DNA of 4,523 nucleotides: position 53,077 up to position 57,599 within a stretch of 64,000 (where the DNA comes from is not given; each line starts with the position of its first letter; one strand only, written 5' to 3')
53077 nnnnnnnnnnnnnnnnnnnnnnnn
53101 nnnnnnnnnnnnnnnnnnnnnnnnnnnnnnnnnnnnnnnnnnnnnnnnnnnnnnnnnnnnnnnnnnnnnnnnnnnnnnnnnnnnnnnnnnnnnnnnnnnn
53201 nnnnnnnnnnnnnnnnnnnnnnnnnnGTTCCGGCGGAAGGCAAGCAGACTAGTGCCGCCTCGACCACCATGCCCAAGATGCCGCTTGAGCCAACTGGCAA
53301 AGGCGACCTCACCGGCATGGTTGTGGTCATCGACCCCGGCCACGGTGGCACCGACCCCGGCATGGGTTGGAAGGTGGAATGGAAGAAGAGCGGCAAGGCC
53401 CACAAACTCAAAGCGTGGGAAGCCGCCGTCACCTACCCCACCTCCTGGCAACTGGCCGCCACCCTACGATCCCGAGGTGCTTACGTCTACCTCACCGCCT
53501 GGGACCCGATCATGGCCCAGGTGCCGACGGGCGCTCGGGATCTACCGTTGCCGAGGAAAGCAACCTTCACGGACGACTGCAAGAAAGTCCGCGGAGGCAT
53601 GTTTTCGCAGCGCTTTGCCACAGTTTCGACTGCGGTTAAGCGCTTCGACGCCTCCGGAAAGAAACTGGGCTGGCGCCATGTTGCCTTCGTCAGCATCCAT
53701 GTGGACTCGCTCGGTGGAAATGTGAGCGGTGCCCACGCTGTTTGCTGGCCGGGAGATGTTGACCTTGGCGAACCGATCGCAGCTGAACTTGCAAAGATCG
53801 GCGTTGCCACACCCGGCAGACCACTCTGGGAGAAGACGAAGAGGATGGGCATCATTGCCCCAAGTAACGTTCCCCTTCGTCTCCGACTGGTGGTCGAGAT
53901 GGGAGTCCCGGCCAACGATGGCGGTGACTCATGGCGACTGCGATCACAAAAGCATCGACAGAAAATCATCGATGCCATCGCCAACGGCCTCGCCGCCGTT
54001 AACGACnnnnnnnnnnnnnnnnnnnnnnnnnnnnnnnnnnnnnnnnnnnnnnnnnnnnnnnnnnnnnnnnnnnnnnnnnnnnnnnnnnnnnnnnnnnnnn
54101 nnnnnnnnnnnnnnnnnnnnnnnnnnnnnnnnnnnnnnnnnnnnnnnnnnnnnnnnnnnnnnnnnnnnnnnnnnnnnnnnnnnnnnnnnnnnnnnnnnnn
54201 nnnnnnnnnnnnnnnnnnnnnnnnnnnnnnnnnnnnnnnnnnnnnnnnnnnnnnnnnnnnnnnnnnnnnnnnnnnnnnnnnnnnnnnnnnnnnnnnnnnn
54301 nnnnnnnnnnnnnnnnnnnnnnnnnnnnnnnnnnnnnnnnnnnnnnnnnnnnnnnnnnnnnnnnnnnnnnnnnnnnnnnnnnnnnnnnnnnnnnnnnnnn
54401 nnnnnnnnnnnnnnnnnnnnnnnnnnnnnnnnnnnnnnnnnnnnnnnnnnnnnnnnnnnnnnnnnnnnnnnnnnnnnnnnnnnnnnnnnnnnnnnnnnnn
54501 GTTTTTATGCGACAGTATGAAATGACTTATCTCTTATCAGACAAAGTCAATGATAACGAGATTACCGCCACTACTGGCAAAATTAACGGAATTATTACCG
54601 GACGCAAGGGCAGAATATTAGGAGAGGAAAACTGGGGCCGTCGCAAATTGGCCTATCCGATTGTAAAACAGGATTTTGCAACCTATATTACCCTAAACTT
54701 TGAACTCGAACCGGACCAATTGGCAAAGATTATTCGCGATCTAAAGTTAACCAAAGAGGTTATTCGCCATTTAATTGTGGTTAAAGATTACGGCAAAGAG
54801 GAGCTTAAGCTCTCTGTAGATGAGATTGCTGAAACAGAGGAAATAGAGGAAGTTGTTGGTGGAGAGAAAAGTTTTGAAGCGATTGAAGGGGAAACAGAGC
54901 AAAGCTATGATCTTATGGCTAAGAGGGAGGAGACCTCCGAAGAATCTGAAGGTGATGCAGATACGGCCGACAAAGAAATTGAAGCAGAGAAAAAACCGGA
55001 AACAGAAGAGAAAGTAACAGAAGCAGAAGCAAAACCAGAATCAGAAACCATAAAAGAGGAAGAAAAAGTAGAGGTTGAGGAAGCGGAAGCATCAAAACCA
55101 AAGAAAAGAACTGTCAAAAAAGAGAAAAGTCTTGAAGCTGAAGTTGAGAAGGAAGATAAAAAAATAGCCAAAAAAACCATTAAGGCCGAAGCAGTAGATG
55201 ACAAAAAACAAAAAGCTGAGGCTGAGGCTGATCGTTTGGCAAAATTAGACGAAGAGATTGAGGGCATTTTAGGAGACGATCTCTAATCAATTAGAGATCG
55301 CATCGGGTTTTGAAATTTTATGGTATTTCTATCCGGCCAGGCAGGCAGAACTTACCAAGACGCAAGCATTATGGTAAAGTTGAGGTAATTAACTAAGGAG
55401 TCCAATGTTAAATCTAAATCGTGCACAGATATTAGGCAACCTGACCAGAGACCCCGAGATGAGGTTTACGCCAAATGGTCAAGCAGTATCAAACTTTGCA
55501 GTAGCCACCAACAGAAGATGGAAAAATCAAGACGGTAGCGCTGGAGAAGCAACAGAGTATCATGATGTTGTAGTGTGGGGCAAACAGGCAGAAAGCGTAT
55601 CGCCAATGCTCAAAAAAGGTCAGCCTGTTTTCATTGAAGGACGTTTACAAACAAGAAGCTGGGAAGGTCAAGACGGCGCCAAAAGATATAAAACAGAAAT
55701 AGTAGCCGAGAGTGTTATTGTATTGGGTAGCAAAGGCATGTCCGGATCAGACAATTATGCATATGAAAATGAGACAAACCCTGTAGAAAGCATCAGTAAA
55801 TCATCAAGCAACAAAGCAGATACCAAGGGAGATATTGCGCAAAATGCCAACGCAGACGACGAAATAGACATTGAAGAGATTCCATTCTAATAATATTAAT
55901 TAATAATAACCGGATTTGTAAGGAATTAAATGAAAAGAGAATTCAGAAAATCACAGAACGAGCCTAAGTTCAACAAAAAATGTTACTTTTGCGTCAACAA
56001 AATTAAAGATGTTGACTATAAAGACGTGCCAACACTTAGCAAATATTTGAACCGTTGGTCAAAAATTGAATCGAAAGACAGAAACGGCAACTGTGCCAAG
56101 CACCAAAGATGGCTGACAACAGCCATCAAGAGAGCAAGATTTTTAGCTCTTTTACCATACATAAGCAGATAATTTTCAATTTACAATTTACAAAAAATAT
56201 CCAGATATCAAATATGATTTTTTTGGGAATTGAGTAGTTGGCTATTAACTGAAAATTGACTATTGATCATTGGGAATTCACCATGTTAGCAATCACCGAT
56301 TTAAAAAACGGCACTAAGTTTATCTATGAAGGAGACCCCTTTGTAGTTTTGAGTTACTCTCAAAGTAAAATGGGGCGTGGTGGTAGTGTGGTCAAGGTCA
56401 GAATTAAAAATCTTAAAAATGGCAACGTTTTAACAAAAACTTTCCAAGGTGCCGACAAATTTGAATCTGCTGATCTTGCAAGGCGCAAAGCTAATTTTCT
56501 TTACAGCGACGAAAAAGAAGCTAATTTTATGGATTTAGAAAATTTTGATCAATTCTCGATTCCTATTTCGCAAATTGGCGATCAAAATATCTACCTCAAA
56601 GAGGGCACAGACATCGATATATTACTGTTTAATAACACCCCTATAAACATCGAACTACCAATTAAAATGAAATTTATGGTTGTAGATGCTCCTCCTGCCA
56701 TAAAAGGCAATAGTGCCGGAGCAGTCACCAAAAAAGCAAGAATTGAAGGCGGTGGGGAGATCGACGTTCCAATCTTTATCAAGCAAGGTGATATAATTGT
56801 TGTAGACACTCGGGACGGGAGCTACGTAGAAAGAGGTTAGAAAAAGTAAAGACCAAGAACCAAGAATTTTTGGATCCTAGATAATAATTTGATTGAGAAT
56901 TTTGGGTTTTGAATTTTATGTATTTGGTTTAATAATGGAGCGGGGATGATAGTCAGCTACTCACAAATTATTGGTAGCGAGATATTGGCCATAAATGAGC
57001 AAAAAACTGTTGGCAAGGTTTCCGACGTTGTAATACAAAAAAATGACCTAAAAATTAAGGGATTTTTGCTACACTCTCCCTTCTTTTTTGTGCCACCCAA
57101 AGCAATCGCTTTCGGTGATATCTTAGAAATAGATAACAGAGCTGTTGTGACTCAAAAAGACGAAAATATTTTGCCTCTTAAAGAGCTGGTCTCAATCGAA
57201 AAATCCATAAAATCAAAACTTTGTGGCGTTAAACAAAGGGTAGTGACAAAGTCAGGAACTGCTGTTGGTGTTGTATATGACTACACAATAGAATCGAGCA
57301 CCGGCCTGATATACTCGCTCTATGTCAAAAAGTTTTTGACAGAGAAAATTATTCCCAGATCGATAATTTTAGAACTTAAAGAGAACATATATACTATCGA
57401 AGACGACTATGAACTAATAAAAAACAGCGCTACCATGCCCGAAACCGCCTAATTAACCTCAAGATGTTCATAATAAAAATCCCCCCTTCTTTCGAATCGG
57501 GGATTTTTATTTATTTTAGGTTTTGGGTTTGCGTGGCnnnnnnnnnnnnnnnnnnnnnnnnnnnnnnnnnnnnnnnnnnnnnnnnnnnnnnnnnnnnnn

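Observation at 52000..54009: Membrane-anchored bifunctional GH25 muramidase plus Amidase_3 peptidoglycan hydrolase on a high-GC island with a consensus promoter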

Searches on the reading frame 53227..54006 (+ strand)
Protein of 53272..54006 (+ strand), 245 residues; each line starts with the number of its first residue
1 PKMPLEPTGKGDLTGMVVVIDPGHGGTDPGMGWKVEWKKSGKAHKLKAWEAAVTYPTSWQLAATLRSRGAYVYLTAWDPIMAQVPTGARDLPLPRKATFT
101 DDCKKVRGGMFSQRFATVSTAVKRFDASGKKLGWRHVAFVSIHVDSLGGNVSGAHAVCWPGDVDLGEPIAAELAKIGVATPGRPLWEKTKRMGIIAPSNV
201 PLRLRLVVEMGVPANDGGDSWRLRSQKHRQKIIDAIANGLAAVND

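Call 82: search_solved_structures(query=A5, max_evalue=0.001, show_alignments=3)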
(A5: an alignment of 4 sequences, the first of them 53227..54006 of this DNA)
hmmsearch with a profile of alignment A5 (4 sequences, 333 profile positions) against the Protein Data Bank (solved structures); distinct sequences matched with E-value up to 0.001: 2.
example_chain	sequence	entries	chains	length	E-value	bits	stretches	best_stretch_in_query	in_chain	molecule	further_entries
7tj4_B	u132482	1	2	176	1.8e-07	34.1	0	103-172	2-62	LytH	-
5j72_A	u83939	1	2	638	0.00041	23.1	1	78-125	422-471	Putative N-acetylmuramoyl-L-alanine amidase,autolysin cwp6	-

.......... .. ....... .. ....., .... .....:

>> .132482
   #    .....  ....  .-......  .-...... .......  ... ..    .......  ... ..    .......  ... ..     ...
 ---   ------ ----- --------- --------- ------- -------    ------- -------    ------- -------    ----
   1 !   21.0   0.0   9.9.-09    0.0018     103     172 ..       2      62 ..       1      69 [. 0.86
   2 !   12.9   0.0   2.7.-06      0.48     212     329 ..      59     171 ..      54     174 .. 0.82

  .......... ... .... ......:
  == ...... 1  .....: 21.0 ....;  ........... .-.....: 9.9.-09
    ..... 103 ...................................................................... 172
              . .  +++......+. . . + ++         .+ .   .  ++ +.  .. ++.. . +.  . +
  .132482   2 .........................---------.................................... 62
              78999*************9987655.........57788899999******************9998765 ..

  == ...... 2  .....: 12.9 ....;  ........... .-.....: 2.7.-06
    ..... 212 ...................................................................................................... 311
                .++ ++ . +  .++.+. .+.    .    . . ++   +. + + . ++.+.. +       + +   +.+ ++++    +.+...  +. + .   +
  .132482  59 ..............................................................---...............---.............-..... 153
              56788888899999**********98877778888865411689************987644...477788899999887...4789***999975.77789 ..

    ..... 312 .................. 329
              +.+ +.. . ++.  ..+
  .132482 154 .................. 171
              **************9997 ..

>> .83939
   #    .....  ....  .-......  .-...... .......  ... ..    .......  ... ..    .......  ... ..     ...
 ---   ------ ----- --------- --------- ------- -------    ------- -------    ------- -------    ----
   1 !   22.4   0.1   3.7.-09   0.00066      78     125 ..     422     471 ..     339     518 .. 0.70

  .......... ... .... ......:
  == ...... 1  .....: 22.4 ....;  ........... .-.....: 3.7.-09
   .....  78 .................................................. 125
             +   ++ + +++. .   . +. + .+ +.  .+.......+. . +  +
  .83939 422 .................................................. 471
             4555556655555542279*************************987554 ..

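Call 86: find_homologous_proteins(query=window:53272-54006:+, max_evalue=1e-10)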
Query window:53272-54006:+ (245 aa): 11 proteins with E <= 1e-10 among 1440 candidates.
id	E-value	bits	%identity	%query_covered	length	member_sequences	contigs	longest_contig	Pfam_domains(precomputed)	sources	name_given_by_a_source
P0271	7.6e-124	430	87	88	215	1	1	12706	-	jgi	jgi:N-acetylmuramoyl-L-alanine amidase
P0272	1.7e-89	318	61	100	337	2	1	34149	PF01520.24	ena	-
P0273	7.3e-74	266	54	100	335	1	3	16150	PF01520.24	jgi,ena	-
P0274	7.2e-56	207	48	100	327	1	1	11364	PF01520.24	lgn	-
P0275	1.7e-36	144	39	98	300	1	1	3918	PF01520.24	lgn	-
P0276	1.8e-34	137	38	98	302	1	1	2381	PF01520.24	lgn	-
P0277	3.0e-28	117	35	98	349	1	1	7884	PF01520.24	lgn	-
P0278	1.4e-26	111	35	98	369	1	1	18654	PF01520.24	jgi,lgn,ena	-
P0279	3.4e-24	104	32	98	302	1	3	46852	PF01520.24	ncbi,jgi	jgi:N-acetylmuramoyl-L-alanine amidase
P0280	3.1e-19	87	32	98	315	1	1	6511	PF01520.24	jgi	jgi:N-acetylmuramoyl-L-alanine amidase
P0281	1.1e-13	69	32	98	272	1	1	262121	PF01520.24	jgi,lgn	jgi:N-acetylmuramoyl-L-alanine amidase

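Call 87: find_encoding_contigs(protein=P0274, flank=4000, max_places=1)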
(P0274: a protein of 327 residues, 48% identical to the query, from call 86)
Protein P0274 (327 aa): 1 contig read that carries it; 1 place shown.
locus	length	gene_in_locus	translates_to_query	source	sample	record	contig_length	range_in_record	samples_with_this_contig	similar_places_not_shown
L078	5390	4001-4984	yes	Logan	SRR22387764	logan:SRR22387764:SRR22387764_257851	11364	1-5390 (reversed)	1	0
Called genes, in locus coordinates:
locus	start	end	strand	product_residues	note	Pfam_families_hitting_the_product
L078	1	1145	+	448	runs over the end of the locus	PF00496:SBP_bac_5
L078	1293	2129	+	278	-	PF00483:NTP_transferase, PF12804:NTP_transf_3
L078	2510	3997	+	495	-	PF08239:SH3_3, PF18348:SH3_16 (weak), PF00877:NLPC_P60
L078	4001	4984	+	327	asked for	PF01520:Amidase_3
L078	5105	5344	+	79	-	-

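Call 88: find_encoding_contigs(protein=P0279, flank=4000, max_places=1)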
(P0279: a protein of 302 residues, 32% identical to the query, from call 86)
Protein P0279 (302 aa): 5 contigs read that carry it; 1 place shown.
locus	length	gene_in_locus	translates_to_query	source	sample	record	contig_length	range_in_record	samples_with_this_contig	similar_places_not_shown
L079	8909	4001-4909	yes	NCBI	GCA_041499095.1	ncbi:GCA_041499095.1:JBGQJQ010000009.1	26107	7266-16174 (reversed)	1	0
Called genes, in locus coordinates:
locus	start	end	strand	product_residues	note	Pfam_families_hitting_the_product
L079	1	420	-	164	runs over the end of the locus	PF01988:VIT1 (weak)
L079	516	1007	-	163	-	-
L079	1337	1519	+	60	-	-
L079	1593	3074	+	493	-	-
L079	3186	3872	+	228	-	PF00702:Hydrolase, PF12710:HAD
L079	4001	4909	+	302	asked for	PF01520:Amidase_3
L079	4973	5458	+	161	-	PF01625:PMSR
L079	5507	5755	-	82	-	-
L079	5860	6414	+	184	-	PF01725:Ham1p_like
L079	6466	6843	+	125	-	-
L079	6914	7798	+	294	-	PF01555:N6_N4_Mtase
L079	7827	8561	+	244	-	PF14511:RE_EcoO109I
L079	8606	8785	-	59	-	PF07411:DUF1508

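Call 89: find_encoding_contigs(protein=P0281, flank=4000, max_places=1)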
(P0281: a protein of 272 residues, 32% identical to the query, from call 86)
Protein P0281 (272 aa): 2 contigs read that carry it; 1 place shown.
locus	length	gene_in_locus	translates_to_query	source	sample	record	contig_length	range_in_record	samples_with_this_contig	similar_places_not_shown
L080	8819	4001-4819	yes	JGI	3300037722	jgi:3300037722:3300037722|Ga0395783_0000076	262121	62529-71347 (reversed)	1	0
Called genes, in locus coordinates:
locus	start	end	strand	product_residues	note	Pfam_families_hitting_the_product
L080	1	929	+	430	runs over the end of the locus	PF01225:Mur_ligase, PF08245:Mur_ligase_M, PF02875:Mur_ligase_C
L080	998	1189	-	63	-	-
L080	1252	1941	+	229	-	PF00590:TP_methylase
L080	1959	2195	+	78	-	-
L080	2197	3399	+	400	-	PF13200:DUF4015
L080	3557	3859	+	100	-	-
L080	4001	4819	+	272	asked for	PF01520:Amidase_3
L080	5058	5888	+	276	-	-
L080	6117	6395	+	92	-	-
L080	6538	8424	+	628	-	PF02534:T4SS-DNA_transf, PF10412:TrwB_AAD_bind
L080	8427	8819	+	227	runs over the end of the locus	PF09335:VTT_dom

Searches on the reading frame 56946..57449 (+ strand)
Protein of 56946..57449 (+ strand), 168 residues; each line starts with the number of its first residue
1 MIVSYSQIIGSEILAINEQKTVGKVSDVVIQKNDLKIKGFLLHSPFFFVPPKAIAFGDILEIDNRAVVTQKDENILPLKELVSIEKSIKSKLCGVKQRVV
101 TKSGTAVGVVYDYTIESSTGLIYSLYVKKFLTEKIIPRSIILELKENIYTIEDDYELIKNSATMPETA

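Call 26: search_protein_families(library=pfam, proteins=[window:56946-57449:+], max_evalue=0.001)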
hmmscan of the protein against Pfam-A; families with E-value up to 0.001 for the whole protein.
window:56946-57449:+ (168 aa): 1 family
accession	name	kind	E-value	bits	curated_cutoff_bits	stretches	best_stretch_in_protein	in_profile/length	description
PF05239.21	PRC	-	8e-11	42.2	21.2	1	3-68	4-71/78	PRC-barrel domain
